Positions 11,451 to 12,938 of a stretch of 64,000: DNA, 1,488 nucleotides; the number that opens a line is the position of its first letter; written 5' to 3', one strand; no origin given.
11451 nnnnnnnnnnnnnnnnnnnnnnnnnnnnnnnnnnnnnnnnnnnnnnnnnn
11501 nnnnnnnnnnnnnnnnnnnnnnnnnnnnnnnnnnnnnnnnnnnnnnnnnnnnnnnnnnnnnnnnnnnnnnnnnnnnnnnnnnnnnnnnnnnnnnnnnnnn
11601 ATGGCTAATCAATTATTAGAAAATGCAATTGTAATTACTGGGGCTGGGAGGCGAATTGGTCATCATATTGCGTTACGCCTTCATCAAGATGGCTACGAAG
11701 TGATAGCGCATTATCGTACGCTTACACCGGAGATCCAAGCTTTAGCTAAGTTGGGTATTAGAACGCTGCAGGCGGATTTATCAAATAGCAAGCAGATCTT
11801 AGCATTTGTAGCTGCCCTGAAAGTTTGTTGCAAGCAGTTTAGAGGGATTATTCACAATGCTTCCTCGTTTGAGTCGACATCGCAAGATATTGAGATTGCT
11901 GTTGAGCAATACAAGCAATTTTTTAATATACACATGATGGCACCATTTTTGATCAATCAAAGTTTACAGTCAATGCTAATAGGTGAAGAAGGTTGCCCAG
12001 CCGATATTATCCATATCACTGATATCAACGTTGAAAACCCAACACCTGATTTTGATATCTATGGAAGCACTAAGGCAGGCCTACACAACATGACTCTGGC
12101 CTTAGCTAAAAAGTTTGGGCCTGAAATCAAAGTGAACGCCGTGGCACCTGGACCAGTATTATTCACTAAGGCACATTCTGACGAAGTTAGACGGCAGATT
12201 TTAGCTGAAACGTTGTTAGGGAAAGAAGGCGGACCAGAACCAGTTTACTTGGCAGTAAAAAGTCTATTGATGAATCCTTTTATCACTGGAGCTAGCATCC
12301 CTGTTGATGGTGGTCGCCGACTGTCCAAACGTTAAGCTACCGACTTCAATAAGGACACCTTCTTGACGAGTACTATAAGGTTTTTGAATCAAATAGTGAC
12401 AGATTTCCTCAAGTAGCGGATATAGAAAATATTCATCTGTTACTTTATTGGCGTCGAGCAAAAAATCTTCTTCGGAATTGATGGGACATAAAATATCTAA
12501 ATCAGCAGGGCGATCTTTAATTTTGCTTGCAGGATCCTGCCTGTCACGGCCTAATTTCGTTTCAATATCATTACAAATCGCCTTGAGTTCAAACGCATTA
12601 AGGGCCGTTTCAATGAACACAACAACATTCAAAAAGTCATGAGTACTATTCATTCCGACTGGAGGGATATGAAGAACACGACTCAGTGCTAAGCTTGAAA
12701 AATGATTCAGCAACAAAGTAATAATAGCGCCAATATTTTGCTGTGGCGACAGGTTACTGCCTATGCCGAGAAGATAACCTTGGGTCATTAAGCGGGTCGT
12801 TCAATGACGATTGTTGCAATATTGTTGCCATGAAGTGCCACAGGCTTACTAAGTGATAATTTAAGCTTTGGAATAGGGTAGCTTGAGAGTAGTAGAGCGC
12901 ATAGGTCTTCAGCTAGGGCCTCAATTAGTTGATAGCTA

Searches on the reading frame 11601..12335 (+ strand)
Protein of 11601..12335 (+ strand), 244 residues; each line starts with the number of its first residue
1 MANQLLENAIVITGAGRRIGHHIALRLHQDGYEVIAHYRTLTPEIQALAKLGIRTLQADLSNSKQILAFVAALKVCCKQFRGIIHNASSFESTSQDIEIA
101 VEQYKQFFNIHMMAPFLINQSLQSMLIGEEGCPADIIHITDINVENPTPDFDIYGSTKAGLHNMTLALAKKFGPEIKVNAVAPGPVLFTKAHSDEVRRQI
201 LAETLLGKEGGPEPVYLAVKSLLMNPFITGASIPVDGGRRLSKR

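Call 71: search_protein_families(library=pfam, proteins=[window:11601-12335:+], max_evalue=0.00001)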
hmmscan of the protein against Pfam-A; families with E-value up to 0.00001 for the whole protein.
window:11601-12335:+ (244 aa): 3 families
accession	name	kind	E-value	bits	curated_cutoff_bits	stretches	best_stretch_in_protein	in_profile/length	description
PF13561.12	adh_short_C2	-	1.8e-30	106.7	27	1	14-238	1-234/236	Enoyl-(Acyl carrier protein) reductase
PF00106.31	adh_short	-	7.9e-27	94.5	26.6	1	9-193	2-188/195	short chain dehydrogenase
PF23441.1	SDR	-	5.6e-06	26.4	27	1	95-186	106-194/258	SDR-like rossmann domain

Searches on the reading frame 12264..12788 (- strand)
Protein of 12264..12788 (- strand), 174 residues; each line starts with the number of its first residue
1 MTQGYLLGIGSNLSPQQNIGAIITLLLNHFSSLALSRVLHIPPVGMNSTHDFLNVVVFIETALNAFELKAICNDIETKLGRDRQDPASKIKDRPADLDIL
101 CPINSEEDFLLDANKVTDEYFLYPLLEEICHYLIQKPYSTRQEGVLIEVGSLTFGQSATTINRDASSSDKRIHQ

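Call 71: search_protein_families(library=pfam, proteins=[window:12264-12788:-], max_evalue=0.00001)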
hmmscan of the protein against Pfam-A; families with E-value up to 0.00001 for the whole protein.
window:12264-12788:- (174 aa): 1 family
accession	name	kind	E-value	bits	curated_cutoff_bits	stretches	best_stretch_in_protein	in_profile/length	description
PF01288.25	HPPK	-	1.1e-15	58.4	25.7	1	7-101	2-91/116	7,8-dihydro-6-hydroxymethylpterin-pyrophosphokinase (HPPK)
